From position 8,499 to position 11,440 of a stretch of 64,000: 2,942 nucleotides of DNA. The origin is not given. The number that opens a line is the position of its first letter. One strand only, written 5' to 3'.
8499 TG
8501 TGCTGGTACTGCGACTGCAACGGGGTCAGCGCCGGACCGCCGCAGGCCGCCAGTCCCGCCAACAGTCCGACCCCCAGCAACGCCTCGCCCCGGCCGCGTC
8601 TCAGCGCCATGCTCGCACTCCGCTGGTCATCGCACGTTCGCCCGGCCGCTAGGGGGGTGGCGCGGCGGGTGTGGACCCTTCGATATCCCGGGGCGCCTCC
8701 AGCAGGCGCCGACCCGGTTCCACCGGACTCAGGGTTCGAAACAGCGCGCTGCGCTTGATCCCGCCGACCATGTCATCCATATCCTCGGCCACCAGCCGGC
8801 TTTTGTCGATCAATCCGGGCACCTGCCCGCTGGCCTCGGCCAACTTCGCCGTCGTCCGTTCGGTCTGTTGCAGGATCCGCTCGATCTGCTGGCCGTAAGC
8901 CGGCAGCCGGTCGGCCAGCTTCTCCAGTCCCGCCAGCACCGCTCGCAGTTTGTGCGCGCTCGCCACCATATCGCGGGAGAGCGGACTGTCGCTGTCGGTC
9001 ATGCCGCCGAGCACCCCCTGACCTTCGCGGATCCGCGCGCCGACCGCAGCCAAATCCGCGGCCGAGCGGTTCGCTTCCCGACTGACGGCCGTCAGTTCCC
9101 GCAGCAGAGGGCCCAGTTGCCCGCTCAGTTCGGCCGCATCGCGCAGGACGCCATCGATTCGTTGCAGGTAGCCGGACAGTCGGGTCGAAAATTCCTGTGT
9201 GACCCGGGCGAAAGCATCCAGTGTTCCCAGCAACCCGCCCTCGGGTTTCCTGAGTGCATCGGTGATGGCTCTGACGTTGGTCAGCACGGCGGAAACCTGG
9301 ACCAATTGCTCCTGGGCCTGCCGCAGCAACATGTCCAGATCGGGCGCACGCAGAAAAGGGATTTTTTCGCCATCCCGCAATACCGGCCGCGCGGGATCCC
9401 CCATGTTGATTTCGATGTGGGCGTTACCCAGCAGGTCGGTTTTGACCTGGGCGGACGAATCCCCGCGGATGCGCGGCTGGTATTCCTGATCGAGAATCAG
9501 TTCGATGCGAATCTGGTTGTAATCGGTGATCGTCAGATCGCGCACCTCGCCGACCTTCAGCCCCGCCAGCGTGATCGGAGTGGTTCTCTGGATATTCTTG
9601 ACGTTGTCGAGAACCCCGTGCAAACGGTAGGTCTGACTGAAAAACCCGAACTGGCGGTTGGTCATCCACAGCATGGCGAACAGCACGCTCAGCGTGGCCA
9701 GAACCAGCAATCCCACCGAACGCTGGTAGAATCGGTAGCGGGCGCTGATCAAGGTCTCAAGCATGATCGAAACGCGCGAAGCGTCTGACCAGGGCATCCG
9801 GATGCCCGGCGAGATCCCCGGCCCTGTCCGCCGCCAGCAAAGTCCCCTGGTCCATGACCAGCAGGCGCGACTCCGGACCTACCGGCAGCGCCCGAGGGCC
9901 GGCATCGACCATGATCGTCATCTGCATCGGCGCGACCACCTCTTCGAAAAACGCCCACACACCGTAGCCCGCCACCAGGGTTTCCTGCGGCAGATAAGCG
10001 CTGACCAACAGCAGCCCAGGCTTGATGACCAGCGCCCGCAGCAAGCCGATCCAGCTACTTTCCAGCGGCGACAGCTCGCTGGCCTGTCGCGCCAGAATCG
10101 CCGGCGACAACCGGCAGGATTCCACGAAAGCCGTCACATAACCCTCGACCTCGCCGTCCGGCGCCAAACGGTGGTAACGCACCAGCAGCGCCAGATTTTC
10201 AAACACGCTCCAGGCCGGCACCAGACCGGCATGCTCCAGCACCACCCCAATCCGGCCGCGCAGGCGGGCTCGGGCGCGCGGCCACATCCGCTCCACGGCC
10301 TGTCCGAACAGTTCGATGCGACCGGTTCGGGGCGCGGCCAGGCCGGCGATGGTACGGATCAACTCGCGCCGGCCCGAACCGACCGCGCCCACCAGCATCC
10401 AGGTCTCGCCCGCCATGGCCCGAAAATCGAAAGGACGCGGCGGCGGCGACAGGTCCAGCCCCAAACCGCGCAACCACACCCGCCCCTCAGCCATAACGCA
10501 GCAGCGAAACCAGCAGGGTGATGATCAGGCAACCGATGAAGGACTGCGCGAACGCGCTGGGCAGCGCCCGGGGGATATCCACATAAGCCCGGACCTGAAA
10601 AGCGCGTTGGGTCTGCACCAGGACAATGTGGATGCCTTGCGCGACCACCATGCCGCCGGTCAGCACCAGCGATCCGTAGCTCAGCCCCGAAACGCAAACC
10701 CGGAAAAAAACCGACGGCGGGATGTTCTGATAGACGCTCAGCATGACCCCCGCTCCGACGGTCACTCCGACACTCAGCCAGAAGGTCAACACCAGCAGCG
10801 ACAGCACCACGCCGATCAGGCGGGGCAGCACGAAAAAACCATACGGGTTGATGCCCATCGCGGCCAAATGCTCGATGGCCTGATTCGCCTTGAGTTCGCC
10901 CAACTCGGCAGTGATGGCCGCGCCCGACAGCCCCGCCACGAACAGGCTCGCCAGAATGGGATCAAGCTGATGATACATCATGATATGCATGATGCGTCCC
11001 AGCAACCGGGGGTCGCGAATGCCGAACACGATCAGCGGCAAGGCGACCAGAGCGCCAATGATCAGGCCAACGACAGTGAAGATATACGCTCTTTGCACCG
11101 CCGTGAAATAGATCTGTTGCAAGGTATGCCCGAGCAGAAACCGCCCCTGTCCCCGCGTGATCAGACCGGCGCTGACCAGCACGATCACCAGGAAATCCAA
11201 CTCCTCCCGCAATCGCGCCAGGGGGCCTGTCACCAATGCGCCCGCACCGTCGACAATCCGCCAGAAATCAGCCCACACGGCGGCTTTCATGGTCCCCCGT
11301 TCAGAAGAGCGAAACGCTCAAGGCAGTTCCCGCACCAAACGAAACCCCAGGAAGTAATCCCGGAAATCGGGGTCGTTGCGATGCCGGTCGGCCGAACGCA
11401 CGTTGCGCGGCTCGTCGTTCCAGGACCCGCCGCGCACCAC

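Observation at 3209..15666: Candidate new envelope signalling system: kinase/pseudokinase-FGE pair, MCE module with a dead ATPase, TPR lipoprotein, PEGA scaffold and PP2C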

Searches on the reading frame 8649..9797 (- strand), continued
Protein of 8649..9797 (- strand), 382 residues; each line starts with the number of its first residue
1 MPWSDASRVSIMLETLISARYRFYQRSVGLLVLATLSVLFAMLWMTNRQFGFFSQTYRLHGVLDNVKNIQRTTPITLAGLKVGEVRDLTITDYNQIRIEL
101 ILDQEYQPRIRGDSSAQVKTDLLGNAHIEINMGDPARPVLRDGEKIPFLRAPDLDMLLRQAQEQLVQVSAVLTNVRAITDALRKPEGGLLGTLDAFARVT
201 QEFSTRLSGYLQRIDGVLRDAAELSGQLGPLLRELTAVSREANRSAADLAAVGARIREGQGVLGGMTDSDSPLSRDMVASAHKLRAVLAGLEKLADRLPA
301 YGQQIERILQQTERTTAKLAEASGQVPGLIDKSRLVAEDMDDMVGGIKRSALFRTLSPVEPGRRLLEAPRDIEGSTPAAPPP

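Call 69: predict_structure(alignment_id=A1)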
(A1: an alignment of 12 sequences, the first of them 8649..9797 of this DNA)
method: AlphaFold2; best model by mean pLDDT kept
length: 382 residues; sequences in the alignment: 12
mean_pLDDT: 52.8   pTM: 0.29
mean pLDDT of the five models: 52.8, 48.0, 47.7, 42.4, 40.4
residues with pLDDT >= 90: 0; 70-90: 23; 50-70: 212; < 50: 147
segments of 3 or more residues with pLDDT < 50: 1-10, 13-54, 63-65, 93-95, 152-172, 178-193, 225-229, 350-382
pLDDT, mean of each block of 10 residues (from residue 1): 46 46 40 42 36 49 53 63 64 55 62 71 62 74 65 43 42 47 42 53 58 56 50 52 56 59 52 62 58 54 59 61 55 57 56 44 31 34 39
secondary structure, 60 per line:
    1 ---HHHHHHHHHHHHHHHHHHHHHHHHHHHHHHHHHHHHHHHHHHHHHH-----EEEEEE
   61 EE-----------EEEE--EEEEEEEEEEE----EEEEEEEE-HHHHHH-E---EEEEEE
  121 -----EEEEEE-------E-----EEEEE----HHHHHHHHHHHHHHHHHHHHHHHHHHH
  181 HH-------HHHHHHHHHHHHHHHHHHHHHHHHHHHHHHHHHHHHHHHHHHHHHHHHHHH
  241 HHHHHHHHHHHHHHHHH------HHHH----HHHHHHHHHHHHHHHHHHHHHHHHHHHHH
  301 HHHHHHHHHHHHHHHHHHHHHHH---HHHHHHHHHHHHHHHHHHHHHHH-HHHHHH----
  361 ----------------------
elements in order: H4-49 E55-62 E74-77 E80-90 E95-102 H104-109 E115-120 E126-131 E145-149 H154-182 H190-257 H264-267 H272-323 H327-349 H351-356

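Call 74: find_related_loci(query=A3, collection=metagenome_contigs, flank=10000)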
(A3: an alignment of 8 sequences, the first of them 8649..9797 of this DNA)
Query A3 (382 aa) in metagenome_contigs; peptide patterns used: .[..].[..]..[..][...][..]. (x = any residue, [..] = any of these).
88 stretches matched a pattern; 26 encode a relative of the query (tblastn E <= 1e-3); 26 distinct loci.
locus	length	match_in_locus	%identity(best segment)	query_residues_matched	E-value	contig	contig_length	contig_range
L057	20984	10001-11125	86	1-375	0e+0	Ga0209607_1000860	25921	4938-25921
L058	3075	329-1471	72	4-382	0e+0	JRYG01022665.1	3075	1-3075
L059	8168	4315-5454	70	4-381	2e-172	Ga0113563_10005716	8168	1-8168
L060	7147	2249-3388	70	4-381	7e-173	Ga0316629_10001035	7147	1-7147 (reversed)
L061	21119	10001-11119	68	7-377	6e-165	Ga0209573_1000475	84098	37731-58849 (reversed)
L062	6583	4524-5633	71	2-371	9e-156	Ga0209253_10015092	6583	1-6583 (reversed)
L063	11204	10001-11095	64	1-382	1e-154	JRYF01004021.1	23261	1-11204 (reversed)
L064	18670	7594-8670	62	1-382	3e-148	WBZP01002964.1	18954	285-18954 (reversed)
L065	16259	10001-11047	63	10-382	3e-147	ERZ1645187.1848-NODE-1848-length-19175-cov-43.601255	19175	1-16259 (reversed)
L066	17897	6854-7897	62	1-371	6e-147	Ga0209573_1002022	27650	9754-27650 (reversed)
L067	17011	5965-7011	62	10-382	1e-146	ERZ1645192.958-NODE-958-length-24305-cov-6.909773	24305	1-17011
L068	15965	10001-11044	62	10-381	1e-144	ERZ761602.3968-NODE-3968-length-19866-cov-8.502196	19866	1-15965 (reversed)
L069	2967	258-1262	59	12-371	4e-130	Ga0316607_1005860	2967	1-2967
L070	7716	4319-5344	57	4-370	6e-125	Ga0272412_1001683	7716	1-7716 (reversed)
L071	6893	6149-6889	74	4-250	2e-118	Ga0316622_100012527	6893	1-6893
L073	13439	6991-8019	26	20-379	1e-31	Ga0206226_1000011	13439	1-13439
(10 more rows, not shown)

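Call 77: search_solved_structures(query=A1, max_evalue=0.001)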
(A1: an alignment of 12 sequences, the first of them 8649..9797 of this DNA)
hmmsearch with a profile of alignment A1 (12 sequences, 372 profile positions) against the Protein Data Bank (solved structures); distinct sequences matched with E-value up to 0.001: 10.
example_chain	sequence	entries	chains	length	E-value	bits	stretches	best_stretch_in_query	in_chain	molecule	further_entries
7ch8_A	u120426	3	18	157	7.4e-10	41.8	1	15-141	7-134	MlaD domain-containing protein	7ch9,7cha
6zy2_A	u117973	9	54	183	1.7e-09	40.6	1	18-148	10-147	YrbD protein | Outer membrane lipid asymmetry maintenance protein MlaD | Intermembrane phospholipid transport system binding protein MlaD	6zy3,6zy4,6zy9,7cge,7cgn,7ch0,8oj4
6xbd_A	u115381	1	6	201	2.1e-09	40.3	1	18-148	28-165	Phospholipid ABC transporter-binding protein MlaD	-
8fed_B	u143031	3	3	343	1.5e-08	37.5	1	21-279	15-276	Virulence factor Mce family protein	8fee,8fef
8hpz_A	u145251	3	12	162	2.6e-06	30.1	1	46-148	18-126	Intermembrane phospholipid transport system binding protein MlaD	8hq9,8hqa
13hr_I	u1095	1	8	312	2.7e-06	30.1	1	18-232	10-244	Mce/MlaD domain-containing protein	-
5uw2_A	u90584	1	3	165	2.7e-06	30.1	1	46-148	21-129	Probable phospholipid ABC transporter-binding protein MlaD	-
5uw8_A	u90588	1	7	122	4.2e-06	29.4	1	46-139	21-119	Probable phospholipid ABC transporter-binding protein MlaD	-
8fed_C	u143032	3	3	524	2.3e-05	27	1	50-317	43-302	MCE-family protein MCE1c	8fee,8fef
7rd1_N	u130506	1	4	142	0.00034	23.2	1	227-308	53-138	Hexon-interlacing protein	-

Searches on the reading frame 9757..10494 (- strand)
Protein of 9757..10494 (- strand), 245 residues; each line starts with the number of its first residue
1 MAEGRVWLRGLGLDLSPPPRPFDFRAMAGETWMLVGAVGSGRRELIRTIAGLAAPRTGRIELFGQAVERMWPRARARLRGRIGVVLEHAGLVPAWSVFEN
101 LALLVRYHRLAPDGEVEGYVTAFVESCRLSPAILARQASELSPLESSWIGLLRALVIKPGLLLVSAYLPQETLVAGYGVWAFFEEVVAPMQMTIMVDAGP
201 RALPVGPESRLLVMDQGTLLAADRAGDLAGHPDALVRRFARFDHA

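Call 4: search_protein_families(library=pfam, proteins=[window:9757-10494:-], max_evalue=0.01)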
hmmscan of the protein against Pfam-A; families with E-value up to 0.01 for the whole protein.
window:9757-10494:- (245 aa): 1 family
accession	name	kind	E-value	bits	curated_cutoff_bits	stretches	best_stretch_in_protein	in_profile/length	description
PF00005.33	ABC_tran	-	4.9e-13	50.3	25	1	22-163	4-131/137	ABC transporter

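Call 15: search_solved_structures(query=window:9757-10494:-, max_evalue=0.00001, show_alignments=2)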
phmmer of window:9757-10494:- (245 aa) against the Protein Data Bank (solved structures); distinct sequences matched with E-value up to 0.00001: 94 (the best 60 are shown).
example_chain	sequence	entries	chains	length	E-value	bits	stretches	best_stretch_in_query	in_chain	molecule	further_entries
8i6r_B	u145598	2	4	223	1.5e-12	50.7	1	23-224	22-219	Cell division ATP-binding protein FtsE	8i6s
8i6o_B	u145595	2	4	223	1.6e-12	50.6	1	23-224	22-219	Cell division ATP-binding protein FtsE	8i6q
8j5q_D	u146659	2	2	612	9.2e-12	48.2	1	26-164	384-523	Uncharacterized ABC transporter ATP-binding protein Rv1281c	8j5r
8j5s_D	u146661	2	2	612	1.2e-11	47.8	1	26-164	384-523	Uncharacterized ABC transporter ATP-binding protein Rv1281c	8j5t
8tzk_A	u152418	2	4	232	1.9e-11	47.1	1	22-187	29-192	Cell division ATP-binding protein FtsE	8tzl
8tzj_A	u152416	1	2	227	2.4e-11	46.8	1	22-167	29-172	Cell division ATP-binding protein FtsE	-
9w35_C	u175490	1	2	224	3.4e-11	46.3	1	24-209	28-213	LolD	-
9w2w_D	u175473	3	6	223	3.5e-11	46.3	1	24-209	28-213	LolD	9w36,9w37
7mdx_D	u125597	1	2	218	1.9e-10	43.9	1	24-164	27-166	Lipoprotein-releasing system ATP-binding protein LolD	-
7v8i_D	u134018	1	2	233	2.1e-10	43.7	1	24-164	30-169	Lipoprotein-releasing system ATP-binding protein LolD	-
7mdy_D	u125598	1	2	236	2.1e-10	43.7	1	24-164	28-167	Lipoprotein-releasing system ATP-binding protein LolD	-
7v8l_D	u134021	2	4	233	2.2e-10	43.7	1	24-164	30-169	Lipoprotein-releasing system ATP-binding protein LolD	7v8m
9gvk_D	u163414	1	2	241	2.2e-10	43.6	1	24-164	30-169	Lipoprotein-releasing system ATP-binding protein LolD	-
9rlc_D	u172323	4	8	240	2.3e-10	43.6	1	24-164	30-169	Lipoprotein-releasing system ATP-binding protein LolD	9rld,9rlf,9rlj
9rle_D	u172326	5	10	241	2.4e-10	43.5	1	24-164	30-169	Lipoprotein-releasing system ATP-binding protein LolD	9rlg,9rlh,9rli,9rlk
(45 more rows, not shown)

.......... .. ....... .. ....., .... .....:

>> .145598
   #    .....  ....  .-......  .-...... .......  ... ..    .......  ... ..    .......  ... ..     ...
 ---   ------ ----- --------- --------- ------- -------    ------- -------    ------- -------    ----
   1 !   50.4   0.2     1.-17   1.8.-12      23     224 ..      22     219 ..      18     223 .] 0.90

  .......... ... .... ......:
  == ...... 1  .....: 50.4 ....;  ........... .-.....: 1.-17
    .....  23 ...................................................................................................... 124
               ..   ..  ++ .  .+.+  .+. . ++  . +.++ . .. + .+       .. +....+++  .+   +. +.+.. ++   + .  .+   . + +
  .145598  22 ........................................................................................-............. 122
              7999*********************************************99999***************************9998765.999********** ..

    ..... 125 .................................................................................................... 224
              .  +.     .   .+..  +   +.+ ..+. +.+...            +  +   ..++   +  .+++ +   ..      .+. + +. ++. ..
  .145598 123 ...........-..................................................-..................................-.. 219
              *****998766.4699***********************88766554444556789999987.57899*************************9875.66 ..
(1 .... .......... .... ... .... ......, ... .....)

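Call 54: search_protein_families(library=ncbifam, proteins=[window:9757-10494:-], max_evalue=0.001)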
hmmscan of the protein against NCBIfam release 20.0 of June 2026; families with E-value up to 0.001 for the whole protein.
window:9757-10494:- (245 aa): 89 families (the best 25 are shown)
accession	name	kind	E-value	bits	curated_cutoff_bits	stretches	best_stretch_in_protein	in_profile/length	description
TIGR02673.1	FtsE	equivalog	4.3e-17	62.5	264.85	1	23-164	22-161/214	cell division ATP-binding protein FtsE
NF010060.0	PRK13537.1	equivalog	3.1e-14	52.6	521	1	23-164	35-170/314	nodulation factor ABC transporter ATP-binding protein NodI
TIGR02211.1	LolD_lipo_ex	equivalog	6.5e-14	52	307.75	1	23-164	25-165/221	lipoprotein-releasing ABC transporter ATP-binding protein LolD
NF010059.0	PRK13536.1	equivalog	1.4e-13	50.4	549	1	23-164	63-198/342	nodulation factor ABC transporter ATP-binding protein NodI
NF040840.2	tungstate_WtpC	equivalog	1.8e-13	50.5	440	1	23-166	20-156/347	tungstate ABC transporter ATP-binding protein WtpC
TIGR00968.1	3a0106s01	subfamily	2.1e-13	50.4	342.75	1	24-166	21-156/237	sulfate ABC transporter ATP-binding protein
NF047930.1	ABC_ATP_B6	equivalog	3.7e-13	48.9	670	1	25-162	24-158/510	putative B6 ABC transporter ATP-binding protein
TIGR02142.1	modC_ABC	equivalog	7.9e-13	48.4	285.05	1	27-232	21-223/353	molybdenum ABC transporter ATP-binding protein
NF008105.0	PRK10851.1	equivalog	4e-12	45.5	502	1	27-165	26-161/362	sulfate/thiosulfate ABC transporter ATP-binding protein CysA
NF040933.2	ABC_arch_GlcV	equivalog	4.6e-12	45.5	450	1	28-164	31-165/357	glucose ABC transporter ATP-binding protein GlcV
NF006987.0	PRK09452.1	equivalog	7.8e-12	44.6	482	1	22-165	36-172/378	spermidine/putrescine ABC transporter ATP-binding protein PotA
TIGR01187.1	potA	subfamily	8.9e-12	44.7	355.6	1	34-165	1-125/325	polyamine ABC transporter ATP-binding protein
TIGR03258.1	PhnT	equivalog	1.3e-11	44.1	499.15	1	26-166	31-164/359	2-aminoethylphosphonate ABC transport system ATP-binding subunit PhnT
TIGR01288.1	nodI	equivalog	1.3e-11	44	424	1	24-165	25-160/303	nodulation factor ABC transporter ATP-binding protein NodI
NF008639.0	PRK11629.1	equivalog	1.8e-11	43.9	360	1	24-164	31-170/234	lipoprotein-releasing ABC transporter ATP-binding protein LolD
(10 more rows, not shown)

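Call 55: search_protein_families(library=padloc, proteins=[window:9757-10494:-], max_evalue=0.001)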
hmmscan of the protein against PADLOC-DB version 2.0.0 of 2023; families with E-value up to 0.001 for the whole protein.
window:9757-10494:- (245 aa): 0 families

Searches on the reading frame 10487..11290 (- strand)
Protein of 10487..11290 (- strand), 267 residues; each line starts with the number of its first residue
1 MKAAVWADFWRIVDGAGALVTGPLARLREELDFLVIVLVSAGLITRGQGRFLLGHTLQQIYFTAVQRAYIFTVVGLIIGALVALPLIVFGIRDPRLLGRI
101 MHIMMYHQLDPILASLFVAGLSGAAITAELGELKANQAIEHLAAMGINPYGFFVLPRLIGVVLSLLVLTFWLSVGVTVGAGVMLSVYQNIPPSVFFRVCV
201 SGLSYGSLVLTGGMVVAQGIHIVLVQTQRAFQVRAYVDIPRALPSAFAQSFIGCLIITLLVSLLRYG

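Call 4: search_protein_families(library=pfam, proteins=[window:10487-11290:-], max_evalue=0.01)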
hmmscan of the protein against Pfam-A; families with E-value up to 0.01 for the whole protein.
window:10487-11290:- (267 aa): 1 family
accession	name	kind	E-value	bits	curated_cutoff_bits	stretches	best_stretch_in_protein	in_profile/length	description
PF02405.21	MlaE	-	6.5e-29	101.5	22.5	1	57-263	2-211/212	Permease MlaE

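Call 54: search_protein_families(library=ncbifam, proteins=[window:10487-11290:-], max_evalue=0.001)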
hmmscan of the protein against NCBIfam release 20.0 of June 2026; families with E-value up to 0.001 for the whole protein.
window:10487-11290:- (267 aa): 2 families
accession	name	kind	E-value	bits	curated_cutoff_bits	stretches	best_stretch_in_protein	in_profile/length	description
TIGR00056.1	TIGR00056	subfamily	7.4e-18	65.1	212.2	1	51-234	41-224/260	MlaE family lipid ABC transporter permease subunit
NF033619.1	perm_MlaE_1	exception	3.4e-16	59.6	315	1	42-213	24-197/253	lipid asymmetry maintenance ABC transporter permease subunit MlaE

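Call 55: search_protein_families(library=padloc, proteins=[window:10487-11290:-], max_evalue=0.001)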
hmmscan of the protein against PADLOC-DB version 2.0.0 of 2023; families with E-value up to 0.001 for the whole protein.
window:10487-11290:- (267 aa): 0 families
